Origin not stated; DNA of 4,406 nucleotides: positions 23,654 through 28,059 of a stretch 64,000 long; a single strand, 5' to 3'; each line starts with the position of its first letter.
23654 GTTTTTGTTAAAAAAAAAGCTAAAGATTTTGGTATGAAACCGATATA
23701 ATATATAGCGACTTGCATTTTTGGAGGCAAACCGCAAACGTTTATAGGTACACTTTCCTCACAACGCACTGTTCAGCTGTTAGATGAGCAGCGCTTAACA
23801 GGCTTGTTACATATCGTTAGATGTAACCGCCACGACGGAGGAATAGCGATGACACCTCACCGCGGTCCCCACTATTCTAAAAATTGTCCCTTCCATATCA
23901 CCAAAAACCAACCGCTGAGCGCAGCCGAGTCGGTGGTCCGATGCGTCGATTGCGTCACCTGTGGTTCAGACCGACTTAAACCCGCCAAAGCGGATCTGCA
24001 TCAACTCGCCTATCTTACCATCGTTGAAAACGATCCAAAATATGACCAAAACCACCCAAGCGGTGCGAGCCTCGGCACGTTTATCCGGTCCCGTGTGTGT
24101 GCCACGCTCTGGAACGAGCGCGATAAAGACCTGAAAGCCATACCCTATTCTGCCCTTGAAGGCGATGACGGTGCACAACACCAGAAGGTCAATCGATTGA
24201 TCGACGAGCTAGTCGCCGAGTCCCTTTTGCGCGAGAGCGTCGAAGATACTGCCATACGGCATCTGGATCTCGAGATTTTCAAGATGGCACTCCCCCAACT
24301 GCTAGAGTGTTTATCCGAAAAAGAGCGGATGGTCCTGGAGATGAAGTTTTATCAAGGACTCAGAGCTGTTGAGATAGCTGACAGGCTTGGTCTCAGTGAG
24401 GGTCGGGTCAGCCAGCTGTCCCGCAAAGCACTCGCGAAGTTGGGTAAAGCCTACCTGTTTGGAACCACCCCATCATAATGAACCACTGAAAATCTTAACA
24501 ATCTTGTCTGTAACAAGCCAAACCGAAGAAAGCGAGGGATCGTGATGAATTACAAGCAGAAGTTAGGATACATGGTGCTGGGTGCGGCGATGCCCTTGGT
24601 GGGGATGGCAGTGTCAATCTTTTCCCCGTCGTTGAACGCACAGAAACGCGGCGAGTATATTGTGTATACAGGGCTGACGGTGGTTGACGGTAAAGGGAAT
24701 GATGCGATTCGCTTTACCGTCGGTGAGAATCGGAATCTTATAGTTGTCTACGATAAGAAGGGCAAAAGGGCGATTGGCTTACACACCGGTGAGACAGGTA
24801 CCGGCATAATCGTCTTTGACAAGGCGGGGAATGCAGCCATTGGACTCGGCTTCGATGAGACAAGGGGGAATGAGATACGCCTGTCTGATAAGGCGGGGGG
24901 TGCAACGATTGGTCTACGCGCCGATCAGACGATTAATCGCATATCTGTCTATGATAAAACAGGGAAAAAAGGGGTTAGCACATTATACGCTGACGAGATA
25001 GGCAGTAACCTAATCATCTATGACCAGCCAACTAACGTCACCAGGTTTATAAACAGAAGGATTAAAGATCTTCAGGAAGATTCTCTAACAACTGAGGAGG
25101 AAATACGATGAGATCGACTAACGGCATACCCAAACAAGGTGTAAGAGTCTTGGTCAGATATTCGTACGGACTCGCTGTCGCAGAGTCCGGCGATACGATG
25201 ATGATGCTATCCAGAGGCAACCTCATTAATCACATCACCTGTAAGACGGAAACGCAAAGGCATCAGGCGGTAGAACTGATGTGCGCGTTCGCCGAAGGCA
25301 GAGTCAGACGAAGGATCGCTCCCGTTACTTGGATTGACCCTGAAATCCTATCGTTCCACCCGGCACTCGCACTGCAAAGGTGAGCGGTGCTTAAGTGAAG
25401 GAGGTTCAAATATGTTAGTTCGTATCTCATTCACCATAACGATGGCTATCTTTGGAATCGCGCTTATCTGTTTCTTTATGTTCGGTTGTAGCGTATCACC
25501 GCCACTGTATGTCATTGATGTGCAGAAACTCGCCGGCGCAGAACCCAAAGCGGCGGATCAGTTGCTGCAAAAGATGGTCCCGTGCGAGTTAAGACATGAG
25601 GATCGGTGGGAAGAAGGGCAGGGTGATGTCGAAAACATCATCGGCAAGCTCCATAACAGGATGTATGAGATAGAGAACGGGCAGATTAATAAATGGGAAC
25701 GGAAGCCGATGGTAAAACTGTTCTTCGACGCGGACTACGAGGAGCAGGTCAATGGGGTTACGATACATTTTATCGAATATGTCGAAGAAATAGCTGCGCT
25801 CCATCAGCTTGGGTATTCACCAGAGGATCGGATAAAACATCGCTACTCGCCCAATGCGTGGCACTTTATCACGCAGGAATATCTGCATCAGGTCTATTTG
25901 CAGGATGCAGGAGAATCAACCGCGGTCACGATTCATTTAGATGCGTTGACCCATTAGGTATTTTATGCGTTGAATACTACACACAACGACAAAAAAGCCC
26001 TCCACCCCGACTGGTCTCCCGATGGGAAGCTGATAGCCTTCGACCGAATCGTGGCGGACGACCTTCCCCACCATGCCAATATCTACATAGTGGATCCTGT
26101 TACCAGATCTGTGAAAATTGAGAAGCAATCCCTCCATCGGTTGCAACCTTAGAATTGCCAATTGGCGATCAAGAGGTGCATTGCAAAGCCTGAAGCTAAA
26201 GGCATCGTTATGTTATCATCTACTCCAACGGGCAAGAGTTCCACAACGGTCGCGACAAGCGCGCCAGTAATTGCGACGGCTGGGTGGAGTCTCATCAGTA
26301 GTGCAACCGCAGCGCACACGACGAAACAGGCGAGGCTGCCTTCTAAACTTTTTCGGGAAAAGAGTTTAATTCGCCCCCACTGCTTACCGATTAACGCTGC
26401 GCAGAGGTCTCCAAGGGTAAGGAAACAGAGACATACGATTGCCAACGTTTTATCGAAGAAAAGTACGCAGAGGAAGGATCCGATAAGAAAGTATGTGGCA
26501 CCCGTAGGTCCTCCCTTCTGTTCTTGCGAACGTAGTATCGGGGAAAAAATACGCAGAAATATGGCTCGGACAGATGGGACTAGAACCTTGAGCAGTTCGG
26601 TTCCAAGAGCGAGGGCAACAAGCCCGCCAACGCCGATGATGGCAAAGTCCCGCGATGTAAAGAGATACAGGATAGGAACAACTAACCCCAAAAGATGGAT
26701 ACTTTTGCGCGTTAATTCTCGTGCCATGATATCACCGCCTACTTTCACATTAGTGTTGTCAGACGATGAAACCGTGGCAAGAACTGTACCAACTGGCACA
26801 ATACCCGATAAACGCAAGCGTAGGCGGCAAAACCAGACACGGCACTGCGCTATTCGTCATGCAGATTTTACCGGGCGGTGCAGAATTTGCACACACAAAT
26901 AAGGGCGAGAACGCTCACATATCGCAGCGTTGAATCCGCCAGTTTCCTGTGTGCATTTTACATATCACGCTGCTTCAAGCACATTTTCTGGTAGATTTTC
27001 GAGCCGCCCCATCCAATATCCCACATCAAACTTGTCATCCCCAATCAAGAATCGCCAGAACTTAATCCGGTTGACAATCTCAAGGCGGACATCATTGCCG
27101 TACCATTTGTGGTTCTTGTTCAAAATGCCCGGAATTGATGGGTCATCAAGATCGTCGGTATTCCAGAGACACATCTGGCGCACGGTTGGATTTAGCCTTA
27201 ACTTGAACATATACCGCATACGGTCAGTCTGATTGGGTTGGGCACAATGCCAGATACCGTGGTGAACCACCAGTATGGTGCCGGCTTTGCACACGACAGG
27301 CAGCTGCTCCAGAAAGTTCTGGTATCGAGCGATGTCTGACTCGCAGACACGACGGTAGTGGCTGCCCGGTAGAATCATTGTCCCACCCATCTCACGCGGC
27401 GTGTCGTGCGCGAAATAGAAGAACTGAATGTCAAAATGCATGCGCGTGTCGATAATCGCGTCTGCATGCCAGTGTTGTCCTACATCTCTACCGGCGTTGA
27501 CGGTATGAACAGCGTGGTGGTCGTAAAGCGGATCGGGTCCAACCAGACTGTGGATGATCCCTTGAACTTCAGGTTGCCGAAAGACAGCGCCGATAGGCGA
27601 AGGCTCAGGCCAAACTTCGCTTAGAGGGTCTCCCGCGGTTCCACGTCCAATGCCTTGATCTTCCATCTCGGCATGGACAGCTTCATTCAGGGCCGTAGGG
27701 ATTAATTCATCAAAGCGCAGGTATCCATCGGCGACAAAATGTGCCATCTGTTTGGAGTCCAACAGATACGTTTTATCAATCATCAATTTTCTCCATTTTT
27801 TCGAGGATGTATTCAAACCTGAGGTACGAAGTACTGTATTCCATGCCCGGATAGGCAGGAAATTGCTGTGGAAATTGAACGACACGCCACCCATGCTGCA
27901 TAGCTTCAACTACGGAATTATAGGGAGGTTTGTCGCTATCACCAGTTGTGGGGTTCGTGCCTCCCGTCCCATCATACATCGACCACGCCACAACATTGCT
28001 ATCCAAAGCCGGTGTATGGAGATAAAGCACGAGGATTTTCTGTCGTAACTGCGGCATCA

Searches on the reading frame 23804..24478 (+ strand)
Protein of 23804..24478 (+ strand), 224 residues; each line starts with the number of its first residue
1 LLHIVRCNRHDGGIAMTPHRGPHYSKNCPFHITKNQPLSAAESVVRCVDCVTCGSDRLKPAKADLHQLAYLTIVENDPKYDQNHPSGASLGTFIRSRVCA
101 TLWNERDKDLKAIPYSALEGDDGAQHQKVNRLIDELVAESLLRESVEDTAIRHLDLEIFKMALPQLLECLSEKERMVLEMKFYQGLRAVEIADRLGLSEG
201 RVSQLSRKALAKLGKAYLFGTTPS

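Call 37: search_protein_families(library=pfam, proteins=[window:23804-24478:+])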
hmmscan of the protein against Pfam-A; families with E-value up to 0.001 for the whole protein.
window:23804-24478:+ (224 aa): 3 families
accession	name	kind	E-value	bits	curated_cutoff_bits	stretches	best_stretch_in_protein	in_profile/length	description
PF04545.22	Sigma70_r4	-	3.3e-15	55.8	24.1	1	166-213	1-48/50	Sigma-70, region 4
PF08281.18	Sigma70_r4_2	-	1.1e-10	41.5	25.7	1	161-213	2-54/54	Sigma-70, region 4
PF00196.25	GerE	-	6.2e-05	23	23.5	1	169-214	2-46/57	Bacterial regulatory proteins, luxR family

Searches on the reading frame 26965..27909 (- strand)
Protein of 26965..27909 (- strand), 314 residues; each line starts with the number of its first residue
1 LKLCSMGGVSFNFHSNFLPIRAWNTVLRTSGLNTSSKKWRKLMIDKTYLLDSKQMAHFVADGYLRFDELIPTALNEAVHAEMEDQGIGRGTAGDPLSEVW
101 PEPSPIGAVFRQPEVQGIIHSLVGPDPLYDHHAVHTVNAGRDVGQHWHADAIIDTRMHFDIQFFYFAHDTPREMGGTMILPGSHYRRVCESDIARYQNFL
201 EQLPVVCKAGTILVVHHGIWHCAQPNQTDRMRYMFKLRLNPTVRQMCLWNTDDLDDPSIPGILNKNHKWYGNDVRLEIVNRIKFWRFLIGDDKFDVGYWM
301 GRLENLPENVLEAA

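Call 38: search_protein_families(library=pfam, proteins=[window:26965-27909:-])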
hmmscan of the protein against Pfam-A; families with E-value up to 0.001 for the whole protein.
window:26965-27909:- (314 aa): 1 family
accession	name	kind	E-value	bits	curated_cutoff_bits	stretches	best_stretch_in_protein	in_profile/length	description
PF05721.19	PhyH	-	2e-12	48.3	22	1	108-232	63-211/213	Phytanoyl-CoA dioxygenase (PhyH)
